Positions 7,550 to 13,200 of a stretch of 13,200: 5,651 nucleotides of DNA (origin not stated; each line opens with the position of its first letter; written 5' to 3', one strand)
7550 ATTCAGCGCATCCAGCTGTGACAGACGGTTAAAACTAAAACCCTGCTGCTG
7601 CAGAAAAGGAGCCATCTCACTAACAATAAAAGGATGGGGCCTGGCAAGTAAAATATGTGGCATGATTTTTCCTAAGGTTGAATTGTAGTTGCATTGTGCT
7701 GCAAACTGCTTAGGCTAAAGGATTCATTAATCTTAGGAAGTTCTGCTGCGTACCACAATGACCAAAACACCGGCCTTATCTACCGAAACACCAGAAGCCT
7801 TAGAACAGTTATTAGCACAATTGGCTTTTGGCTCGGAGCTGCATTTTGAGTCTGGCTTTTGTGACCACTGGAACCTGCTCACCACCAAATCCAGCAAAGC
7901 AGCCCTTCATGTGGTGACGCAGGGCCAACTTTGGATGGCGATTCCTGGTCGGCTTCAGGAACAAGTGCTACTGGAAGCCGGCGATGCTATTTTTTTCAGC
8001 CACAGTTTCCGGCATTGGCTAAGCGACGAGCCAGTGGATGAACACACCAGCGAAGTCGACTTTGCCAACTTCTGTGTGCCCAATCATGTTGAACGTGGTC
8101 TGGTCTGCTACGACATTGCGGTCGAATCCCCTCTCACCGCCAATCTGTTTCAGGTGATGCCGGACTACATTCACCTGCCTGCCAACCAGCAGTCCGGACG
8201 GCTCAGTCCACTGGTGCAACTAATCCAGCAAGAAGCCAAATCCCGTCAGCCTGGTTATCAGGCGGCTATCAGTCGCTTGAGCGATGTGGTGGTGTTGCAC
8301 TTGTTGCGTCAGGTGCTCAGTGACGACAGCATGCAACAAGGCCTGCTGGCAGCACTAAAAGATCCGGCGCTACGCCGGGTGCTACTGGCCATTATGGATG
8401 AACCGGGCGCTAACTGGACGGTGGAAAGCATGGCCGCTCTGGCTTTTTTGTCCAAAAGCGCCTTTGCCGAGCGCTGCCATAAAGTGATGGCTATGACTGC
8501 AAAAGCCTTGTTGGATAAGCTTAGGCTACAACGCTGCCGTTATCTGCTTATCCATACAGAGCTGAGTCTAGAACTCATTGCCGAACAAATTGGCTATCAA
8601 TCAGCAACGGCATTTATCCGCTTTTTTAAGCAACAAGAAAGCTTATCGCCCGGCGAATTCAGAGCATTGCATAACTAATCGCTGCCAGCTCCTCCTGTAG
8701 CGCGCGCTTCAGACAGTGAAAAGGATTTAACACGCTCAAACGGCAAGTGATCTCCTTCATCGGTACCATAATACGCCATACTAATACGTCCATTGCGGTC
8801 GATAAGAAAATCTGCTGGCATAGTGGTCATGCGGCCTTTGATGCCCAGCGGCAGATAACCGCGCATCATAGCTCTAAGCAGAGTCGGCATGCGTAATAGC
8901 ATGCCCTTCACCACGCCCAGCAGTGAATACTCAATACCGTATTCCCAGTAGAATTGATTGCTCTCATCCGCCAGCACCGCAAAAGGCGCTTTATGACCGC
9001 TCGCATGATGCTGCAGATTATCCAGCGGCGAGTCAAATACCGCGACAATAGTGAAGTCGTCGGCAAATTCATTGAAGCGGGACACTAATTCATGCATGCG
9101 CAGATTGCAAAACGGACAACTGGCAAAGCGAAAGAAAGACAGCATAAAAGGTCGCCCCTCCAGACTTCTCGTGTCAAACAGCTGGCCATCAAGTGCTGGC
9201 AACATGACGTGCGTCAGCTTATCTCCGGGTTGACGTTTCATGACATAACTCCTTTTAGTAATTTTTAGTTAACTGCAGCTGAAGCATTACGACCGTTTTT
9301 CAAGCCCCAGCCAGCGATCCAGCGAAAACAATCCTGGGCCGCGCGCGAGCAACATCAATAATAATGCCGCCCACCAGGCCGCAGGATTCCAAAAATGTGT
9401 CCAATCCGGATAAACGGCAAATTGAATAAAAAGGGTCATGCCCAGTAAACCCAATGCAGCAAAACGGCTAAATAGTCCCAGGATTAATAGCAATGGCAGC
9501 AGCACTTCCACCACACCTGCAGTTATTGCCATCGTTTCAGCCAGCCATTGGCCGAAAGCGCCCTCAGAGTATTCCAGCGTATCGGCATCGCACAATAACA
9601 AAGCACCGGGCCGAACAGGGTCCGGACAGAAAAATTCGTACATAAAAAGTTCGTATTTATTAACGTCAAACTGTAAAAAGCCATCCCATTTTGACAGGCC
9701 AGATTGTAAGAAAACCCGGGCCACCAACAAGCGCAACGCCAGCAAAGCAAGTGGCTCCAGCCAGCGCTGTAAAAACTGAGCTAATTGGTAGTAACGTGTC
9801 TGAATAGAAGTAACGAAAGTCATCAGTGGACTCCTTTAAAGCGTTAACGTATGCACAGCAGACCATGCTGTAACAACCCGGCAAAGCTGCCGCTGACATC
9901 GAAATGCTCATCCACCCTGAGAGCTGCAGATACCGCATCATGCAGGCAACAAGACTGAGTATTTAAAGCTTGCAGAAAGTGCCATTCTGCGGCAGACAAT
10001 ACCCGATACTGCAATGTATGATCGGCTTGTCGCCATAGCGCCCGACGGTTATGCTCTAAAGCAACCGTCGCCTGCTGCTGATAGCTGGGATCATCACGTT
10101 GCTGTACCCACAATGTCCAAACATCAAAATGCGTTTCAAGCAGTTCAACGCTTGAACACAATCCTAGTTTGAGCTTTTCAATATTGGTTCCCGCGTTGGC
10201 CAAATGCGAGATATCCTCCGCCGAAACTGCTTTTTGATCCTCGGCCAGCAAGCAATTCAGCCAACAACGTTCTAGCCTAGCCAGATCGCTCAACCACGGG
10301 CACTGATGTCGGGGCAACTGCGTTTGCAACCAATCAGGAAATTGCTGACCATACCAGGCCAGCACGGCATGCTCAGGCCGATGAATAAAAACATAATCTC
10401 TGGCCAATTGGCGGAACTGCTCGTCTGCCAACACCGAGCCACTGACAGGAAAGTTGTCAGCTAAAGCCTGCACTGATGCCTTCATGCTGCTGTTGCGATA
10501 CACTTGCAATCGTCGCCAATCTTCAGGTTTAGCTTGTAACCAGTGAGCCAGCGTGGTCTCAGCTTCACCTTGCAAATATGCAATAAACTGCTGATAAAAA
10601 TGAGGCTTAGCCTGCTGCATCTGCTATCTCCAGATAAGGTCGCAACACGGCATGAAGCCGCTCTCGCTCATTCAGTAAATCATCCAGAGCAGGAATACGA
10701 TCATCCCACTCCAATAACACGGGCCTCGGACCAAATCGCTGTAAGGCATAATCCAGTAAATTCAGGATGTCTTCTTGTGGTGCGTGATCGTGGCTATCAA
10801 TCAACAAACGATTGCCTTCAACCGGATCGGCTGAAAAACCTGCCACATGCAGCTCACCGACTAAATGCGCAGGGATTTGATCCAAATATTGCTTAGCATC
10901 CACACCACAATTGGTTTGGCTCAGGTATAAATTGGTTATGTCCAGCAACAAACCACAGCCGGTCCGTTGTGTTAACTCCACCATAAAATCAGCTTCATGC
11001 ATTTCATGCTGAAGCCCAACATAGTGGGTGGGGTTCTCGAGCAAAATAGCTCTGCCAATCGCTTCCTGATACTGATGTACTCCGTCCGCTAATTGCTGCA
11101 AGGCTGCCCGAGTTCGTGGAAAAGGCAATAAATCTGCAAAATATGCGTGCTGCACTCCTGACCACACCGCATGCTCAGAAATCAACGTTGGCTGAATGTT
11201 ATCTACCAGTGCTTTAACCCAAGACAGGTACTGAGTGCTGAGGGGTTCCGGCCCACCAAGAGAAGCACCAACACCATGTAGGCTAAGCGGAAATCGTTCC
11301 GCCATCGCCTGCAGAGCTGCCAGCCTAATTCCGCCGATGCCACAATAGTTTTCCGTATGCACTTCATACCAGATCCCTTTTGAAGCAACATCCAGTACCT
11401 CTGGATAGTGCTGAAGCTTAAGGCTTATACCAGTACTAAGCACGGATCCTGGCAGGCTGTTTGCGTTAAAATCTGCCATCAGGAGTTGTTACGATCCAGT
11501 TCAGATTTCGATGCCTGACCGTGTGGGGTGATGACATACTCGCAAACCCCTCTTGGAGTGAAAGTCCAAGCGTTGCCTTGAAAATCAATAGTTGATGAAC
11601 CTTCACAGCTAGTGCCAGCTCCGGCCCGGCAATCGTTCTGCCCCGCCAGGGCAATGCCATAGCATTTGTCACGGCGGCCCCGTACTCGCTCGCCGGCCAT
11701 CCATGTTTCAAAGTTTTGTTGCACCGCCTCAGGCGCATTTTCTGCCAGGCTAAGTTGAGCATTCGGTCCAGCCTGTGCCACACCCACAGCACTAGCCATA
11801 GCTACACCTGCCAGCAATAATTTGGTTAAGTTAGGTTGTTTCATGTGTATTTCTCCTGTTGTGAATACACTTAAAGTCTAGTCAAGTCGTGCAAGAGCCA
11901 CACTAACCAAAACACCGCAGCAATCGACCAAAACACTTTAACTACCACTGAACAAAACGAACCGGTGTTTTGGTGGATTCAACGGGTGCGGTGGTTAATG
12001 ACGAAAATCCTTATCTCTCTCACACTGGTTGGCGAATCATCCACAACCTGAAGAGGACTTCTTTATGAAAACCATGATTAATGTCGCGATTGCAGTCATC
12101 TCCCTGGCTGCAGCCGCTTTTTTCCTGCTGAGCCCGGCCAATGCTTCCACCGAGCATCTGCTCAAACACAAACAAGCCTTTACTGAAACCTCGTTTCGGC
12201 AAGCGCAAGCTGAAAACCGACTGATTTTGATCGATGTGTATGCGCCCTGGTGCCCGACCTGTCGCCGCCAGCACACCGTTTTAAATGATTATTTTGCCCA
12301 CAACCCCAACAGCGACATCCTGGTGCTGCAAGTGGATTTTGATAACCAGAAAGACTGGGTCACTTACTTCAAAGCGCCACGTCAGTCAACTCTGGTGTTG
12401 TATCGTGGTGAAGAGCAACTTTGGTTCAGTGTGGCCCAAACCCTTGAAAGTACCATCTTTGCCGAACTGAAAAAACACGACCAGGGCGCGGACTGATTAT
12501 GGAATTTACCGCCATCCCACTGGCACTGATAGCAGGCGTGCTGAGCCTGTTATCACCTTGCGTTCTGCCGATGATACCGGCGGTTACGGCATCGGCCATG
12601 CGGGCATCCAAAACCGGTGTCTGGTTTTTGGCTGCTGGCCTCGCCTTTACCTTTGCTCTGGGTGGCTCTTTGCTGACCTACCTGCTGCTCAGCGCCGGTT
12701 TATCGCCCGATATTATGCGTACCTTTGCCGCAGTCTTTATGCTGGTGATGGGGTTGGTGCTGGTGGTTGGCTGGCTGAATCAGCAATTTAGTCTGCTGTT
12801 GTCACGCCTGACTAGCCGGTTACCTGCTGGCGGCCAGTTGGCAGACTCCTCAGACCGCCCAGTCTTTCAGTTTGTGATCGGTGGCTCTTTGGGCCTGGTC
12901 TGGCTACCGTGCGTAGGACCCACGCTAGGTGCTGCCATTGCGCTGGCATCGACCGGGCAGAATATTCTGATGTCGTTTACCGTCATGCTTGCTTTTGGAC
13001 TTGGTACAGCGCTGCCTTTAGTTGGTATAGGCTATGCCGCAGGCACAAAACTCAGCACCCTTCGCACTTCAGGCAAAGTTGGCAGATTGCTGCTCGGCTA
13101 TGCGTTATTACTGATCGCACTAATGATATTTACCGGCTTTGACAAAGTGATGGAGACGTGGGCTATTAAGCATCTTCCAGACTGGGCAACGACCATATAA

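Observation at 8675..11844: DUF2282-DUF692(MNIO)-DUF2063-DoxX RiPP metallophore operon with an extra cytoplasmic peroxiredoxin-like fifth gene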

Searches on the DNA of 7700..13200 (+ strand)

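Call 81: search_dna_similar(query=window:7700-13200:+, collection=plasmids, mode=distant, max_rows=10)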
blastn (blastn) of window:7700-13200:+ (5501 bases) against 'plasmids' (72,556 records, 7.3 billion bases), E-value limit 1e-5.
Records with a match: 9; places in all: 9; records where one place covers at least 80% of the query: 0.
Best place of each record, by identity: 60-80% 9.
By first word of the organism name: Rhizobium 5; Neorhizobium 2; Paracoccus 1; Sphingobium 1.
By predicted mobility (MOB-suite, as given by PLSDB): non-mobilizable 8; conjugative 1.
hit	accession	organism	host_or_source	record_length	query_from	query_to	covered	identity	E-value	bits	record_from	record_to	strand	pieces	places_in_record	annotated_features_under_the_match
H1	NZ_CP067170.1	Paracoccus aestuarii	cell culture,isolated from tidal flat ...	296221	3865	3971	2%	76.6%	2e-11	82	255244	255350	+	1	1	DUF2282 domain-containing protein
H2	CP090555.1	Neorhizobium galegae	Galega,Cell culture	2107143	3866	3971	2%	75.5%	9e-10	75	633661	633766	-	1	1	DUF2282 domain-containing protein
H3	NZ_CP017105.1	Rhizobium gallicum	Phaseolus vulgaris,Whole ...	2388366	3866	3971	2%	74.5%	4e-8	71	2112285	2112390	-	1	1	none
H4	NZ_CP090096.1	Neorhizobium galegae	Galega,Cell culture,Plant nodule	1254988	3866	3971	2%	74.5%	4e-8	71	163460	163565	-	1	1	record has no annotation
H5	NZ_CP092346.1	Rhizobium gallicum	Phaseolus vulgaris,Cell culture,nodule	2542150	3866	3971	2%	74.5%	4e-8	71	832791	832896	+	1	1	none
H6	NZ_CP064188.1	Rhizobium sp. 007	Onobrychis viciifolia,cell culture,root ...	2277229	3866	3971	2%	74.5%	4e-8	71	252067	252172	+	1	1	none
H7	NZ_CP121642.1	Rhizobium sp. CC1099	Onobrychis viciifolia,cell culture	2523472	3866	3971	2%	74.5%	4e-8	71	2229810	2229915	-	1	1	none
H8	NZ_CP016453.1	Sphingobium sp. RAC03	Microbial isolate,Algal phycosphere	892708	3866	3971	2%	73.6%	5e-7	66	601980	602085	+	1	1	DUF2282 domain-containing protein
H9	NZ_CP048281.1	Rhizobium leguminosarum bv. viciae 248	Fava bean,whole organism,nodules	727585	3866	3972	2%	72.9%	6e-6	64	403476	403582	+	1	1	DUF2282 domain-containing protein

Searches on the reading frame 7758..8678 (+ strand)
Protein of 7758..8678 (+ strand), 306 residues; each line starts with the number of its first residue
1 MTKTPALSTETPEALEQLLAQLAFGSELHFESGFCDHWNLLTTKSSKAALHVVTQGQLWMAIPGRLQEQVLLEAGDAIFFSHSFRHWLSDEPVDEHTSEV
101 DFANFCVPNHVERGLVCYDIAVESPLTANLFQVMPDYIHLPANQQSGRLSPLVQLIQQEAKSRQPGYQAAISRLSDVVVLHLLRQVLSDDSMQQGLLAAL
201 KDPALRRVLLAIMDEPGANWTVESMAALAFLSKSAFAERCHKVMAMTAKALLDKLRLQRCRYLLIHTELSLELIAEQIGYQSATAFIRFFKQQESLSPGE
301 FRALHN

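Call 3: search_protein_families(library=pfam, proteins=[window:7758-8678:+], max_evalue=0.01)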
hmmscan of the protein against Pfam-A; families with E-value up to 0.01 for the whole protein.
window:7758-8678:+ (306 aa): 3 families
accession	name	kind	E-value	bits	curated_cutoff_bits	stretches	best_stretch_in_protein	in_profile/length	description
PF12852.13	Cupin_6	-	1.8e-32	113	26.7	1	14-187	2-182/183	Cupin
PF12833.13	HTH_18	-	1.8e-17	63.8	33.6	1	225-303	1-79/80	Helix-turn-helix domain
PF00165.29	HTH_AraC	-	3.1e-11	43.6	26.6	1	265-302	2-41/42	Bacterial regulatory helix-turn-helix proteins, AraC family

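Call 21: search_protein_families(library=ncbifam, proteins=[window:7758-8678:+], max_evalue=0.001)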
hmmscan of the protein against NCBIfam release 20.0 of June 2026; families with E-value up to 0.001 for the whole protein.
window:7758-8678:+ (306 aa): 21 families
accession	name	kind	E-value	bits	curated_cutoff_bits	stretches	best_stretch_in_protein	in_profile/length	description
NF040475.1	chlor_reg_RclR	equivalog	2.8e-27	95.8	400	1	47-302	38-276/284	reactive chlorine-specific transcriptional regulator RclR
TIGR02297.1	HpaA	equivalog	3.9e-15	55.8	274.65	1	132-303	114-286/287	4-hydroxyphenylacetate catabolism regulatory protein HpaA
NF007860.0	PRK10572.1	equivalog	5.9e-13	48.3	208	1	143-304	130-284/292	arabinose operon transcriptional regulator AraC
NF006902.0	PRK09393.1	equivalog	7.1e-13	48.4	425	1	190-303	207-320/327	transcriptional regulator FtrA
NF047455.1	TF_Staph_AryK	equivalog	9.2e-10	37.4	850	1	197-304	151-258/759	transcriptional regulator AryK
NF047788.1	TransRegPocR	equivalog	3.3e-09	36.4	500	1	200-304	186-290/296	transcriptional regulator PocR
NF007432.1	PRK09978.1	equivalog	5.9e-09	35.5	500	1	150-302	91-240/274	DNA-binding transcriptional regulator GadX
NF049968.1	QhpR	equivalog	1.3e-07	31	250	1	246-302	228-284/284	AraC-like transcriptional regulator QhpR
NF033869.1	viru_reg_Rsp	equivalog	1.4e-07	30.4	400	1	198-304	142-248/701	AraC family transcriptional regulator Rsp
NF010028.0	PRK13503.1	equivalog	2.9e-07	30.2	288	1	149-303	124-271/278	HTH-type transcriptional activator RhaS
NF049932.1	TranspRegBtr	equivalog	3.2e-07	29.3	900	1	206-300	167-261/531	bacillibactin transport transcriptional regulator Btr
NF053784.1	TranRegCyprAlk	equivalog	8.2e-07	28.7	500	1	206-302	239-334/336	transcriptional regulator CypR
NF050186.1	TransRegGliRPseudo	equivalog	1.7e-06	27.7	570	1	247-303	279-335/338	AraC family transcriptional regulator GliR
NF010025.2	PRK13500.1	equivalog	4e-06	26.6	525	1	152-304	129-277/282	HTH-type transcriptional activator RhaR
TIGR04094.1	adjacent_YSIRK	equivalog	2.4e-05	23.5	200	1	219-302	301-383/383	YSIRK-targeted surface antigen transcriptional regulator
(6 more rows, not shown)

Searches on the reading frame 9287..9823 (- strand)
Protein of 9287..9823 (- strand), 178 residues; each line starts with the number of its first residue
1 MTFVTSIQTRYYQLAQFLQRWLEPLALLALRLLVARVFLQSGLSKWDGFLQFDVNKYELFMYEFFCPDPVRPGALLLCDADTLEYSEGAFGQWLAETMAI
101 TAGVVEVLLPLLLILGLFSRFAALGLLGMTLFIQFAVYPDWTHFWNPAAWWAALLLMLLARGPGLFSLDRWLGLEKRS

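Call 3: search_protein_families(library=pfam, proteins=[window:9287-9823:-], max_evalue=0.01)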
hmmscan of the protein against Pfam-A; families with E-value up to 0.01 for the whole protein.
window:9287-9823:- (178 aa): 2 families
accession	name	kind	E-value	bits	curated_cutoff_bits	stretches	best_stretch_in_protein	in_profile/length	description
PF07681.17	DoxX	-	3.7e-13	50.4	23.6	1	26-138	1-84/85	DoxX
PF04173.18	DoxD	-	7.4e-05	23.2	22.7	1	100-172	69-144/167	TQO small subunit DoxD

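Call 21: search_protein_families(library=ncbifam, proteins=[window:9287-9823:-], max_evalue=0.001)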
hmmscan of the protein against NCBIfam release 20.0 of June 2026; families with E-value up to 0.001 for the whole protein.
window:9287-9823:- (178 aa): 1 family
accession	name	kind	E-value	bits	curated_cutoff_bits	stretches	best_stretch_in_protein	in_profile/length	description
NF050144.1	matur_HvfX_fam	equivalog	3.4e-11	43.6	80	1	87-144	37-92/165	HvfX family Cu-binding RiPP maturation protein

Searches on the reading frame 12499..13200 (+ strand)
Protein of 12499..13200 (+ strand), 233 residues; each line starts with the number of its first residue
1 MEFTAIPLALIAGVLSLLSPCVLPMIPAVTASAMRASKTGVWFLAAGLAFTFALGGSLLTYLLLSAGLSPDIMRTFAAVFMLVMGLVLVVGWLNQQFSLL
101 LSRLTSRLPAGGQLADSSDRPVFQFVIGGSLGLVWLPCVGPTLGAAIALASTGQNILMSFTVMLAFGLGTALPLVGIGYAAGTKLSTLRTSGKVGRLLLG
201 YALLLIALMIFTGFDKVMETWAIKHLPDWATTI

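Call 3: search_protein_families(library=pfam, proteins=[window:12499-13200:+], max_evalue=0.01)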
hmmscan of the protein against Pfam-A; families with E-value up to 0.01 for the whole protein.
window:12499-13200:+ (233 aa): 2 families
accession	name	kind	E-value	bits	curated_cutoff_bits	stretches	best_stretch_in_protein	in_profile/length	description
PF13386.12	DsbD_2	-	3e-10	40.8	24.9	1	9-207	2-197/199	Cytochrome C biogenesis protein transmembrane region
PF02683.22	DsbD_TM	-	5.5e-10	39.4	27.1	1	5-210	4-214/219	Cytochrome C biogenesis protein transmembrane domain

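Call 21: search_protein_families(library=ncbifam, proteins=[window:12499-13200:+], max_evalue=0.001)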
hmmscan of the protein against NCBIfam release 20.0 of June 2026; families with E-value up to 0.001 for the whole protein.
window:12499-13200:+ (233 aa): 2 families
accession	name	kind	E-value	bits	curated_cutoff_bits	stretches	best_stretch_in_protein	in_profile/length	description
NF001419.0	PRK00293.1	subfamily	0.00055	18.6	330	1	7-210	173-381/574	protein-disulfide reductase DsbD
NF045694.1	seleno_TsoB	exception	0.00098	17.3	805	0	11-208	190-388/572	rhodanese/DsbD fusion-like selenoprotein TsoB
